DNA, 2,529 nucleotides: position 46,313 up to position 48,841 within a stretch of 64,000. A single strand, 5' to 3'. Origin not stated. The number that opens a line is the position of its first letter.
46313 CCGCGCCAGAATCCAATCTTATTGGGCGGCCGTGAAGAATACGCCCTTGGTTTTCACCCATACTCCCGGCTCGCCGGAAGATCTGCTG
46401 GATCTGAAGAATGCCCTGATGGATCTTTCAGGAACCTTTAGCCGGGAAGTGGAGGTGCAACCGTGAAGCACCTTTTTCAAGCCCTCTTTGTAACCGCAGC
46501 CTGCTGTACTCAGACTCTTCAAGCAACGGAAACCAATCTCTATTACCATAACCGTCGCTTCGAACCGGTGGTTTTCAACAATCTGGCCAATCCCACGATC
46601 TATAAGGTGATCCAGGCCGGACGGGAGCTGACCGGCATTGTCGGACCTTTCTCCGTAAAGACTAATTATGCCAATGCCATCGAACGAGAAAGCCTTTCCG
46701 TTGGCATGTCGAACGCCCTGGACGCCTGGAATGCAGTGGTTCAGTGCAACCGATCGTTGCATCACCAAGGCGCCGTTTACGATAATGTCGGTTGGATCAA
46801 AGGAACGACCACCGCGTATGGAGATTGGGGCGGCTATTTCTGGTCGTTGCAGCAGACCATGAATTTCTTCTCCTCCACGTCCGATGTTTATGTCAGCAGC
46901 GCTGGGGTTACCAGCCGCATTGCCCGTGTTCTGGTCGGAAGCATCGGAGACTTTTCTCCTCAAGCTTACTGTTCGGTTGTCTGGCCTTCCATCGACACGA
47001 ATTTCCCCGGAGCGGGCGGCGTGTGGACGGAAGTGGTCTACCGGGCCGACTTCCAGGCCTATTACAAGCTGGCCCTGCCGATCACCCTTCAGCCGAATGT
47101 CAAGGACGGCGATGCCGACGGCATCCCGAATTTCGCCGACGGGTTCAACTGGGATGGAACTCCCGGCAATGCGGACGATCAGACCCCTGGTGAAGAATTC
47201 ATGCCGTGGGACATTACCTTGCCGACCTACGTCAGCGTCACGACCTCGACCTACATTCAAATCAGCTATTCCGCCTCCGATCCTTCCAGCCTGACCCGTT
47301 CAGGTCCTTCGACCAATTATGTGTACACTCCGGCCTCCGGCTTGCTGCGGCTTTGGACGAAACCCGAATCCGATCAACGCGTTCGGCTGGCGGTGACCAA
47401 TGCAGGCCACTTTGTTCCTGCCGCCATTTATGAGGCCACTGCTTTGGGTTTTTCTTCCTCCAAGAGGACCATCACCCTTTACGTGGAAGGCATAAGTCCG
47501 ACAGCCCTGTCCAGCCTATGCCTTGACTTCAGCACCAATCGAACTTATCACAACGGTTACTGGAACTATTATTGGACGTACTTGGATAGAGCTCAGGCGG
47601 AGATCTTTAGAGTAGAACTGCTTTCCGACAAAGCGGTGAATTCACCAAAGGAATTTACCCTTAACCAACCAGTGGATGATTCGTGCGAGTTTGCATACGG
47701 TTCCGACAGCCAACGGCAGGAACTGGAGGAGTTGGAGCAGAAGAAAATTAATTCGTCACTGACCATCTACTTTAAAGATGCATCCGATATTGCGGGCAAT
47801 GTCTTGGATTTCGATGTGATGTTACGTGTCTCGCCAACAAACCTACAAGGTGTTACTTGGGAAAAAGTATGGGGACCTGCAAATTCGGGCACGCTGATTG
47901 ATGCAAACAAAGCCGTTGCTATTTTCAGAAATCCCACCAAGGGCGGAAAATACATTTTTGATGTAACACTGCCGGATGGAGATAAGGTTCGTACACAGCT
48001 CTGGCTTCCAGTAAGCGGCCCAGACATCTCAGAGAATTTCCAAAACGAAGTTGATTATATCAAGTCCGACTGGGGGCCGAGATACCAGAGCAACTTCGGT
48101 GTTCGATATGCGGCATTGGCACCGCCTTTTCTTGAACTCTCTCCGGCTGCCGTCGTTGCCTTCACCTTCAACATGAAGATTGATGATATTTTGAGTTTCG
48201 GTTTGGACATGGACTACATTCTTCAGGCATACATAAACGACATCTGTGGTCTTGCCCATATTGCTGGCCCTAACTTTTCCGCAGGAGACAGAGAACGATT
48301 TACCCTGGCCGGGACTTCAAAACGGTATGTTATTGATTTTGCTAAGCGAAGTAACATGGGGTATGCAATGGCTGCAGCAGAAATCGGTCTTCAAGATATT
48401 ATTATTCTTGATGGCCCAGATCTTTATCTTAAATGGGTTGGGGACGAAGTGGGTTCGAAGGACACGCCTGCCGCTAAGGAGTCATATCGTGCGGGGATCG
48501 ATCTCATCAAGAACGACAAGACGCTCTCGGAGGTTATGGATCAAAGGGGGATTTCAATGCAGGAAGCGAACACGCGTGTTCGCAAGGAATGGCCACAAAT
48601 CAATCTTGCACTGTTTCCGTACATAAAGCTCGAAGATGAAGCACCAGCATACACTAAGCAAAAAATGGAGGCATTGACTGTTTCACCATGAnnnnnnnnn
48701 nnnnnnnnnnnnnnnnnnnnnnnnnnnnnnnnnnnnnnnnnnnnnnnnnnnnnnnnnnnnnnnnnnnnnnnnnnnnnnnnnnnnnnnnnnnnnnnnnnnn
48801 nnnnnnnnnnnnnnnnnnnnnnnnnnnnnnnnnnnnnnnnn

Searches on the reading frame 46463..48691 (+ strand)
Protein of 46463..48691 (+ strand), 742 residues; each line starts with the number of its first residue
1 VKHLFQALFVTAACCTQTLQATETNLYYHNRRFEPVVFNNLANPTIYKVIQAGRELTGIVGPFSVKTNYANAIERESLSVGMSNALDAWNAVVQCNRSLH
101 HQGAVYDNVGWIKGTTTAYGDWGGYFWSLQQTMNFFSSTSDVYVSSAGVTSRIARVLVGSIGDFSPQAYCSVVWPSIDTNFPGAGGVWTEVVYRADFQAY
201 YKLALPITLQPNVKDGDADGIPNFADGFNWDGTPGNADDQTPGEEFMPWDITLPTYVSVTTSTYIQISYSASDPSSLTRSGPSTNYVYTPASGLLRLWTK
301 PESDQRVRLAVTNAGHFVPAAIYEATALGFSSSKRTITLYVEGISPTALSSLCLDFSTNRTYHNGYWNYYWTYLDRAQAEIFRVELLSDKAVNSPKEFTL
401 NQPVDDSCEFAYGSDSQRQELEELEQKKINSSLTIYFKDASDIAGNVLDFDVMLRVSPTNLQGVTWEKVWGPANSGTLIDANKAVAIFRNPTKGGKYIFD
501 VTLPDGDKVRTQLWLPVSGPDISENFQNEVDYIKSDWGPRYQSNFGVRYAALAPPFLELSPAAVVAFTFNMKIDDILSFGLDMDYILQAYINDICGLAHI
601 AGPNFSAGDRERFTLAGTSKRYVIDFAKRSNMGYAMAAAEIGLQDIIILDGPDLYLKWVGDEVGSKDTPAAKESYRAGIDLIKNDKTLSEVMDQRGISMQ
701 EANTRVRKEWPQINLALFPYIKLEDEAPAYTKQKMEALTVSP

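Call 13: search_protein_families(library=pfam, proteins=[window:46463-48691:+], max_evalue=0.01)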
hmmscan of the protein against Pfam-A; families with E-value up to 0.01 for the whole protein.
window:46463-48691:+ (742 aa): 0 families
